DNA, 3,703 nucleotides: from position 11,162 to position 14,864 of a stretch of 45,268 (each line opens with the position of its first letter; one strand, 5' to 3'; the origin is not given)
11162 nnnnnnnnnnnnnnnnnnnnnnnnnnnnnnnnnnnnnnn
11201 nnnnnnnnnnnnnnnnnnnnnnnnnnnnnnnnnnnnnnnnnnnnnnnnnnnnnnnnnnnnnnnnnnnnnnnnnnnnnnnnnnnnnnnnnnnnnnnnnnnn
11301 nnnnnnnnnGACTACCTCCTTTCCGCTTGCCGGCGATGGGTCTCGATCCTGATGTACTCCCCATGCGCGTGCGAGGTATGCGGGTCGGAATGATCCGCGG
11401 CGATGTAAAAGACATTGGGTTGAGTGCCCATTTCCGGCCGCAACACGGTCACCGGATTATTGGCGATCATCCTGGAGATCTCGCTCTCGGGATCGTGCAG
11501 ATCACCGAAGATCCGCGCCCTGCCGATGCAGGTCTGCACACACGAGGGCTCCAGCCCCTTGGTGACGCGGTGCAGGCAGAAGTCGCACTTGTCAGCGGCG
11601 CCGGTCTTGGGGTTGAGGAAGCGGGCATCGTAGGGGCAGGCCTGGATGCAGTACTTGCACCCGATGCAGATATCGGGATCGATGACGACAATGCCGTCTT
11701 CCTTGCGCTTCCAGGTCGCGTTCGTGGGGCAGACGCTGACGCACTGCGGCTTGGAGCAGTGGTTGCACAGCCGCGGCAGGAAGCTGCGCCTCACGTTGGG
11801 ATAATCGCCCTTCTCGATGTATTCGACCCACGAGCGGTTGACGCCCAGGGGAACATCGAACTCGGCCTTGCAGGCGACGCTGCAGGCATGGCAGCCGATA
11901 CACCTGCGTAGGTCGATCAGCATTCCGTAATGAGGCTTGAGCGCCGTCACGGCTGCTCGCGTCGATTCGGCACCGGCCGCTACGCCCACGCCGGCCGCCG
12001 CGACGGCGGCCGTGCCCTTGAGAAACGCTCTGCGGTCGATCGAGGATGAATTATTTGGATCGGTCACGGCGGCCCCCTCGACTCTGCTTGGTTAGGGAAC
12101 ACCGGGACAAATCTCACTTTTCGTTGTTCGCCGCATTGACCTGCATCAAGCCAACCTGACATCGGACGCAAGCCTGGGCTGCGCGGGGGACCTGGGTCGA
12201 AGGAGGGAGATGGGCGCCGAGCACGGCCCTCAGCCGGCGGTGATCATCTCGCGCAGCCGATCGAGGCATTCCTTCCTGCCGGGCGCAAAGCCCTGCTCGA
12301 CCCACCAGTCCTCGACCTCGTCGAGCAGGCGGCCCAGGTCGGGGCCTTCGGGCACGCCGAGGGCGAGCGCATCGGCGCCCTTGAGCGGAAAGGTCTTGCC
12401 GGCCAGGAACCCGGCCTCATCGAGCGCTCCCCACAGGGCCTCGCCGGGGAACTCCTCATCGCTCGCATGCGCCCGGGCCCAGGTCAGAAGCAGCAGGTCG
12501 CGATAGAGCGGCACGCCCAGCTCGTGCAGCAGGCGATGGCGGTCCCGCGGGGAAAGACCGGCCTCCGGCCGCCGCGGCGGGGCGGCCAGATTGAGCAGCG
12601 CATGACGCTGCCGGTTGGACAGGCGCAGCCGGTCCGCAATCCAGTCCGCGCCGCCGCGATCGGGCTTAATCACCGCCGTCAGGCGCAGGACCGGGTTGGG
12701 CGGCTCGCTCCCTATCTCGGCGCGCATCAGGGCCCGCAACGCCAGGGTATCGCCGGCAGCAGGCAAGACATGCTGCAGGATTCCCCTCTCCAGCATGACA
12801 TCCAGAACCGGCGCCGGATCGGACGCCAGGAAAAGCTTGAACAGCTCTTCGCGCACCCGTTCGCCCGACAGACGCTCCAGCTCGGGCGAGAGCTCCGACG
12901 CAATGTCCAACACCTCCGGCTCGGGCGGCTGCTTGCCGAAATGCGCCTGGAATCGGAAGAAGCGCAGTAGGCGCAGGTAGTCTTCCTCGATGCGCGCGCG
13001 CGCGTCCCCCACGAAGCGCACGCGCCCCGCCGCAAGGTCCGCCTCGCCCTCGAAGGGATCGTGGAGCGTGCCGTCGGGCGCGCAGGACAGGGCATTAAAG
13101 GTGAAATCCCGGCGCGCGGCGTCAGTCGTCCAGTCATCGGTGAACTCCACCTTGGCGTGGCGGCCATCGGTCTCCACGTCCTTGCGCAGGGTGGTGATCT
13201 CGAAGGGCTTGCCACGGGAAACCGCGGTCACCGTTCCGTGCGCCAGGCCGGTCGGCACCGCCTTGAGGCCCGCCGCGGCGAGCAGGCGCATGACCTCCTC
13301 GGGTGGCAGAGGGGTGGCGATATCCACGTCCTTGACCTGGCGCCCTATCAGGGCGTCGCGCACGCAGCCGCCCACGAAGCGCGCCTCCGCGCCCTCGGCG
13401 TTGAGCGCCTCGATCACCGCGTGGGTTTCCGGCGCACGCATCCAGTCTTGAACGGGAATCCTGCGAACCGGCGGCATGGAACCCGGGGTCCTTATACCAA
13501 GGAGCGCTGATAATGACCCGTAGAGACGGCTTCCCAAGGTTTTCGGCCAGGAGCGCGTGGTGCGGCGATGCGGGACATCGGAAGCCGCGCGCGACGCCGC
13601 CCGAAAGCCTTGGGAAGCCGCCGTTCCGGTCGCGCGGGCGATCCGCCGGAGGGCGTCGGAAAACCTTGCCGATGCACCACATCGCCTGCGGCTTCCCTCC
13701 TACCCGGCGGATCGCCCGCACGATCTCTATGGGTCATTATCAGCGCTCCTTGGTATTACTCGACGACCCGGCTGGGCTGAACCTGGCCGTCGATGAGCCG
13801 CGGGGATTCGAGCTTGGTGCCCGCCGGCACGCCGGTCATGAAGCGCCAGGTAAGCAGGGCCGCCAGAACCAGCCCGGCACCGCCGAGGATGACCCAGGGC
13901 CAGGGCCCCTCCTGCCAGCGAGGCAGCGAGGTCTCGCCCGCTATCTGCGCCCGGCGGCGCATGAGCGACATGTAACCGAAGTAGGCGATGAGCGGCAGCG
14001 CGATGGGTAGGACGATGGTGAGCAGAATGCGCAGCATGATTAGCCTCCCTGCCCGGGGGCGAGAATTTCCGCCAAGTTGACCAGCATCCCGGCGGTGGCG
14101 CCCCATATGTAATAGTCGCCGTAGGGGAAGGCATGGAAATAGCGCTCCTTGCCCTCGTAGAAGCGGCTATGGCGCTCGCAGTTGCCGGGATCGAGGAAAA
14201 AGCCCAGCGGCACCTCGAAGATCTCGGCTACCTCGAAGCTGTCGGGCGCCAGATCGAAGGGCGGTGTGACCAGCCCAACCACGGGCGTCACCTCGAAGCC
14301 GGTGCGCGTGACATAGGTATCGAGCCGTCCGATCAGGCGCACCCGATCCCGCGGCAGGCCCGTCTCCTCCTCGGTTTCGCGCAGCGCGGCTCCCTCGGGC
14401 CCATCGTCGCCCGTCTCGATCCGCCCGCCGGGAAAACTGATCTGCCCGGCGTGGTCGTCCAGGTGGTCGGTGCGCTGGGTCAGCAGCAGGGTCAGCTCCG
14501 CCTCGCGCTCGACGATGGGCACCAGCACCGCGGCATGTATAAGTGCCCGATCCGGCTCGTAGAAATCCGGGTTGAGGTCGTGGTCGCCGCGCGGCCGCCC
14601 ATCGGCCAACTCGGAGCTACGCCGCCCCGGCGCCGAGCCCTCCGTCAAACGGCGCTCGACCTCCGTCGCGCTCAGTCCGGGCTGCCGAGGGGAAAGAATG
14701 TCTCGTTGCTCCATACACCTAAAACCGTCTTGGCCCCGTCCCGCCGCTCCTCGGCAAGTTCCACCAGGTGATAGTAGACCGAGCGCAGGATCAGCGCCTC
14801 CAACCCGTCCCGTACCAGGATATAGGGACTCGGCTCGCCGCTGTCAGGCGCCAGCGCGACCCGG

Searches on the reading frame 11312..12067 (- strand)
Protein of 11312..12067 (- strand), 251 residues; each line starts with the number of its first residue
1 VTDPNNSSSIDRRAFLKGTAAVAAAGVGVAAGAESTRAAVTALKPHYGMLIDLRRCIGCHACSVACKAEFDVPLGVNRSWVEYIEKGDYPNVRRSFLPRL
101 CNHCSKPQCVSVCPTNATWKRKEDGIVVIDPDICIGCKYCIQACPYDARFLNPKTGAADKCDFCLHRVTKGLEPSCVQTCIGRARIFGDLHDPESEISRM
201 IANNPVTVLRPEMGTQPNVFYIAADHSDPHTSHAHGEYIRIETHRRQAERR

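Call 37: search_protein_families(library=pfam, proteins=[window:11312-12067:-], max_evalue=0.00001)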
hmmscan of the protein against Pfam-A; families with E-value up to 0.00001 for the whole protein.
window:11312-12067:- (251 aa): 7 families
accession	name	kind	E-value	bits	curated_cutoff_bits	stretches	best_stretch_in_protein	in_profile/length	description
PF13247.11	Fer4_11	-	3.8e-31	107.7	26.2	1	95-189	4-99/100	4Fe-4S dicluster domain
PF13237.11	Fer4_10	-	1.1e-12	48.1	25.5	2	98-145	6-53/53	4Fe-4S dicluster domain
PF12838.12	Fer4_7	-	2.7e-11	44.2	27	1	101-148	2-52/52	4Fe-4S dicluster domain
PF00037.32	Fer4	-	6.6e-11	42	21.1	1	127-148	1-22/24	4Fe-4S binding domain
PF12797.12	Fer4_2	-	1.1e-10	41.1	24.5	2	126-146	2-22/22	4Fe-4S binding domain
PF13187.11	Fer4_9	-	1.2e-09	38.5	27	1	55-117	1-51/52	4Fe-4S dicluster domain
PF12837.12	Fer4_6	-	7.9e-09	35.5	25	1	126-148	1-23/24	4Fe-4S binding domain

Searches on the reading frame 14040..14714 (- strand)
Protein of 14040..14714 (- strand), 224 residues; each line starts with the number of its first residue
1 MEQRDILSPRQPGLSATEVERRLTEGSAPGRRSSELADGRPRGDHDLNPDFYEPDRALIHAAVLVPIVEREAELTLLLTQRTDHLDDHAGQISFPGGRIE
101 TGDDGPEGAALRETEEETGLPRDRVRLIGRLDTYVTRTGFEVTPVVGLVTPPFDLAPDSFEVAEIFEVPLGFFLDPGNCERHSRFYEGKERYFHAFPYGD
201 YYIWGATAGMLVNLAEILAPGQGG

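Call 37: search_protein_families(library=pfam, proteins=[window:14040-14714:-], max_evalue=0.00001)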
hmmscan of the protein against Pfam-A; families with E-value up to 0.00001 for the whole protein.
window:14040-14714:- (224 aa): 1 family
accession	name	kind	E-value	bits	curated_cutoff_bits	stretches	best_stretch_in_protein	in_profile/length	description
PF00293.34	NUDIX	-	5e-17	62.6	21.1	1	60-143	3-81/134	NUDIX domain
